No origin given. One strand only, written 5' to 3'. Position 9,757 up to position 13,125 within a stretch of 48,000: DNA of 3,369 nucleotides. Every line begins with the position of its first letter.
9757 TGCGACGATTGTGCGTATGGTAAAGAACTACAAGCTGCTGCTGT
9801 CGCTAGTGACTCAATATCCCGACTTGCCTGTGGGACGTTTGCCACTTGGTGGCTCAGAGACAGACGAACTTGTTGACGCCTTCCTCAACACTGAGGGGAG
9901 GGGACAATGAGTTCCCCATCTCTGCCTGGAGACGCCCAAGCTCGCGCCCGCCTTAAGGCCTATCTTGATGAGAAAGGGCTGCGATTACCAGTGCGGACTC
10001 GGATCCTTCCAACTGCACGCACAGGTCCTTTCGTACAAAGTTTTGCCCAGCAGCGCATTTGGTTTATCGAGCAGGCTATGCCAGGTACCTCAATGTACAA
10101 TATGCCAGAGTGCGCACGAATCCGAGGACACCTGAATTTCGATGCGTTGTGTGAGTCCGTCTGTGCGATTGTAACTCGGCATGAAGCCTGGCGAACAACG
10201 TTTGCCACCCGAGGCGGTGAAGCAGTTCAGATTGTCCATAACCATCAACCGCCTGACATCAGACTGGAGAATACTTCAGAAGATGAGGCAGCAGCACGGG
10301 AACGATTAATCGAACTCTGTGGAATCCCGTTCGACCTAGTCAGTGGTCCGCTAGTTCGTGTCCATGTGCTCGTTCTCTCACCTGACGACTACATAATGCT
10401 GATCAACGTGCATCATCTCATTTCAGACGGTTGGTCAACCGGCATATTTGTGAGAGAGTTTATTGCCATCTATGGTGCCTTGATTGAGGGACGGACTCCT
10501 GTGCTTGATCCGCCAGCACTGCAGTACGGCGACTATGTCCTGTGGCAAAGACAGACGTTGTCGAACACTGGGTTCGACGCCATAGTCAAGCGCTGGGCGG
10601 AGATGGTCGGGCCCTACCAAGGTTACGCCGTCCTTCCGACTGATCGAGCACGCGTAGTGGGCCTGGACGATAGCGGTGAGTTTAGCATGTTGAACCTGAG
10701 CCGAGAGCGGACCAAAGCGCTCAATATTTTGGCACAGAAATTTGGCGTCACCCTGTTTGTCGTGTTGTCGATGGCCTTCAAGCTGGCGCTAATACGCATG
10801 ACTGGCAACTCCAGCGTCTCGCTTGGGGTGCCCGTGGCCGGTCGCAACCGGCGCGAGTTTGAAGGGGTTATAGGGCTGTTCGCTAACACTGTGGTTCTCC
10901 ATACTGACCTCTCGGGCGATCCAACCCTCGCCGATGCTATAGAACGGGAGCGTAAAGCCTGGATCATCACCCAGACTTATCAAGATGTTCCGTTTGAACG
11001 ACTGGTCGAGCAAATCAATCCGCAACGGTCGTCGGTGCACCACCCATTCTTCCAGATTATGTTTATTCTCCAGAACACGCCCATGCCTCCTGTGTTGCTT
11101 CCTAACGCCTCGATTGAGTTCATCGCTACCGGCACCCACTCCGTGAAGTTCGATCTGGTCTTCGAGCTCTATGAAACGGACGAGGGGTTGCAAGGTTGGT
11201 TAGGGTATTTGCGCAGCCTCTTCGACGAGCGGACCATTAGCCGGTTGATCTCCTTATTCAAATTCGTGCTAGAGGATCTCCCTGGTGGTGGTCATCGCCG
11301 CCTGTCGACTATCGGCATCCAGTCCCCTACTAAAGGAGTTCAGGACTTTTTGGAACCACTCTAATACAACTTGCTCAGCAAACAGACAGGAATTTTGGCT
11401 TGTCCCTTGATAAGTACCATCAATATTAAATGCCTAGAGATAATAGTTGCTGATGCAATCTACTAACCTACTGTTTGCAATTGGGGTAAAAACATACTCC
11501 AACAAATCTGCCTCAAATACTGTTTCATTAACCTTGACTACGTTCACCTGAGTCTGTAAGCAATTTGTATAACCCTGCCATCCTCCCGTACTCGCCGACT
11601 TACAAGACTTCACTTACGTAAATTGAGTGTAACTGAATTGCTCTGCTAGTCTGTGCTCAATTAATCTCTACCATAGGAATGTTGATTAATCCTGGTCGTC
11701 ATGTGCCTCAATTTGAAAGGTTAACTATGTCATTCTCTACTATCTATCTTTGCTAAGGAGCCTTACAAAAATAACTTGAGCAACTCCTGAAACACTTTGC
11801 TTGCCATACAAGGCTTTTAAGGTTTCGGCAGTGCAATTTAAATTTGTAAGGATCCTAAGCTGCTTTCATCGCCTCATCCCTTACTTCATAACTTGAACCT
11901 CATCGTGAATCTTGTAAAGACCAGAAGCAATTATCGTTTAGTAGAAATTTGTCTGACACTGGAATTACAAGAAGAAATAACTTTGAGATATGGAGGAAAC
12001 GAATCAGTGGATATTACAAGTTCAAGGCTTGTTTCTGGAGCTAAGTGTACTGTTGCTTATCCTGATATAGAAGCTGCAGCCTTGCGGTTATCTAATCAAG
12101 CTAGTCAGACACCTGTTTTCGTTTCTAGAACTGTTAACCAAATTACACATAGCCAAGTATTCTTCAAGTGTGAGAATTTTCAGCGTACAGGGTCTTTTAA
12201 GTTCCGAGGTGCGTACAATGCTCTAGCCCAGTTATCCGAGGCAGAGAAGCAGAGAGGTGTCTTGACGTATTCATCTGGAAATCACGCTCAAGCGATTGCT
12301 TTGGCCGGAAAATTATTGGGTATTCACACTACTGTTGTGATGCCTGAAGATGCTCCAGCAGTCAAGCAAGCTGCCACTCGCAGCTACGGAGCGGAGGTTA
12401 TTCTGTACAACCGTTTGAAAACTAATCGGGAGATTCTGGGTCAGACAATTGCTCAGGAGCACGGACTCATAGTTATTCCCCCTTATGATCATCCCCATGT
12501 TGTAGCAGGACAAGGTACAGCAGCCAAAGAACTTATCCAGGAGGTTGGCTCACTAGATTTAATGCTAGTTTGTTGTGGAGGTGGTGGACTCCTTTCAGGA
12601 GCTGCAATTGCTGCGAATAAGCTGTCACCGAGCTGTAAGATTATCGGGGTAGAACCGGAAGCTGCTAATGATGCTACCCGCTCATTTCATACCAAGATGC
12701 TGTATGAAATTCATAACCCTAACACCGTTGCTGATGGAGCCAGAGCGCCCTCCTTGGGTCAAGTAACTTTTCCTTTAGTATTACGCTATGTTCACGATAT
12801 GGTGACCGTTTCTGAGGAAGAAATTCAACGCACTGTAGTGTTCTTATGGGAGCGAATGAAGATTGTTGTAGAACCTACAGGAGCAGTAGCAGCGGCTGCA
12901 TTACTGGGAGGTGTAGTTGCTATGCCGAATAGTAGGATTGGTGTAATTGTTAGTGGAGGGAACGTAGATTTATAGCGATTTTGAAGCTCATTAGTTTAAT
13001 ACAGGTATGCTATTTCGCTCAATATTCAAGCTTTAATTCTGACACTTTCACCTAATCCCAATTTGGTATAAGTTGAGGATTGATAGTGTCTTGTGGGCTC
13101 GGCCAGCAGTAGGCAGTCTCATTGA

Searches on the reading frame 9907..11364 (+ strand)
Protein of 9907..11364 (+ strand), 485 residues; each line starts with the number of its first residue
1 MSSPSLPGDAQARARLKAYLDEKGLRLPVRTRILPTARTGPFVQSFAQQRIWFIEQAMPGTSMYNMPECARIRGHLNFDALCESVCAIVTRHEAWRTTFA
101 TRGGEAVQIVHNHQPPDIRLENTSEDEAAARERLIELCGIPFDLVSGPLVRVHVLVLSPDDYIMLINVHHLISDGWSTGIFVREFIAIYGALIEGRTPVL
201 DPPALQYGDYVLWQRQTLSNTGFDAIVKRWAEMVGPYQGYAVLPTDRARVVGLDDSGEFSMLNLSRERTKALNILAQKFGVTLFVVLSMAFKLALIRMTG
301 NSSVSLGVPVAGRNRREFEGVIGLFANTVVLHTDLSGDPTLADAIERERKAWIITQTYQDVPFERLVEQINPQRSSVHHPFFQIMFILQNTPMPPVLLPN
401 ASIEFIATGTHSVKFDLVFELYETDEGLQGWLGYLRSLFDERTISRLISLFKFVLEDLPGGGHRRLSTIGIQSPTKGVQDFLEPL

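Call 10: search_protein_families(library=pfam, proteins=[window:9907-11364:+], max_evalue=0.001)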
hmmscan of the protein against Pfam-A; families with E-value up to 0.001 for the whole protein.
window:9907-11364:+ (485 aa): 1 family
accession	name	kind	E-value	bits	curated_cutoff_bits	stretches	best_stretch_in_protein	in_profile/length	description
PF00668.25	Condensation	-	4.8e-85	286.4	30.6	1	45-474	8-449/456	Condensation domain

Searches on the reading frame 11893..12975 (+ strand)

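Call 10: search_protein_families(library=pfam, proteins=[window:11893-12975:+], max_evalue=0.001)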
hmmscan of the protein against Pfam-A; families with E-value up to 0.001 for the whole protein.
window:11893-12975:+ (360 aa): 1 family
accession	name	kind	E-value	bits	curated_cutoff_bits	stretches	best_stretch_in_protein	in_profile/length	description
PF00291.31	PALP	-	8.4e-77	258.8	35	1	69-355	4-295/295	Pyridoxal-phosphate dependent enzyme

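Call 66: search_protein_families(library=ncbifam, proteins=[window:11893-12975:+], max_evalue=0.001)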
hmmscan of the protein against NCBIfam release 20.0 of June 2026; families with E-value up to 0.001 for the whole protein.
window:11893-12975:+ (360 aa): 41 families (the best 25 are shown)
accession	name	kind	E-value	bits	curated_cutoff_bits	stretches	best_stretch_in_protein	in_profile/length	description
NF005454.0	PRK07048.1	equivalog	2.1e-153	510.2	452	1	53-360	6-313/324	threo-3-hydroxy-L-aspartate ammonia-lyase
NF045641.2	BHydaspDhtseBhcB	equivalog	4e-94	315.3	550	1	56-360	4-307/312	beta-hydroxyaspartate dehydratase BhcB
TIGR01127.1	ilvA_1Cterm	equivalog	1e-92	311.1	378.75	1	73-360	1-288/380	threonine ammonia-lyase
NF006389.0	PRK08638.1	equivalog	1.2e-88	297.2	453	1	52-360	7-317/333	bifunctional threonine ammonia-lyase/L-serine ammonia-lyase TdcB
NF005600.0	PRK07334.1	equivalog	5.1e-87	292.1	496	1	51-359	7-313/408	threonine ammonia-lyase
NF005147.0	PRK06608.1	equivalog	2.3e-80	270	380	1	54-359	6-312/339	serine/threonine dehydratase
NF005292.0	PRK06815.1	equivalog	4.5e-77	259.2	371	1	58-360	7-310/320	threonine/serine dehydratase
NF006674.0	PRK09224.1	subfamily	1.8e-68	231.5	577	1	68-359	21-315/508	threonine ammonia-lyase IlvA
NF005680.0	PRK07476.1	equivalog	2.4e-68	230.5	413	1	53-359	4-312/326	hydroxyectoine utilization dehydratase EutB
NF006094.0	PRK08246.1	subfamily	9.9e-68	228.8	331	1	57-359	8-305/310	serine/threonine dehydratase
NF006390.0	PRK08639.1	equivalog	6.5e-67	226.3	421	1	52-360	5-317/418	threonine ammonia-lyase IlvA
TIGR01124.1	ilvA_2Cterm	equivalog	2.9e-66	224.1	411.3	1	67-358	12-306/499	threonine ammonia-lyase, biosynthetic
TIGR02991.1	ectoine_eutB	equivalog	5.9e-63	212.7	413.35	1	56-359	3-307/317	hydroxyectoine utilization dehydratase EutB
TIGR02079.1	THD1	equivalog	4.1e-61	207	440.55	1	58-360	2-309/410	threonine ammonia-lyase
NF009130.0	PRK12483.1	subfamily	1.1e-60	205.8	801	1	66-337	31-303/521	threonine ammonia-lyase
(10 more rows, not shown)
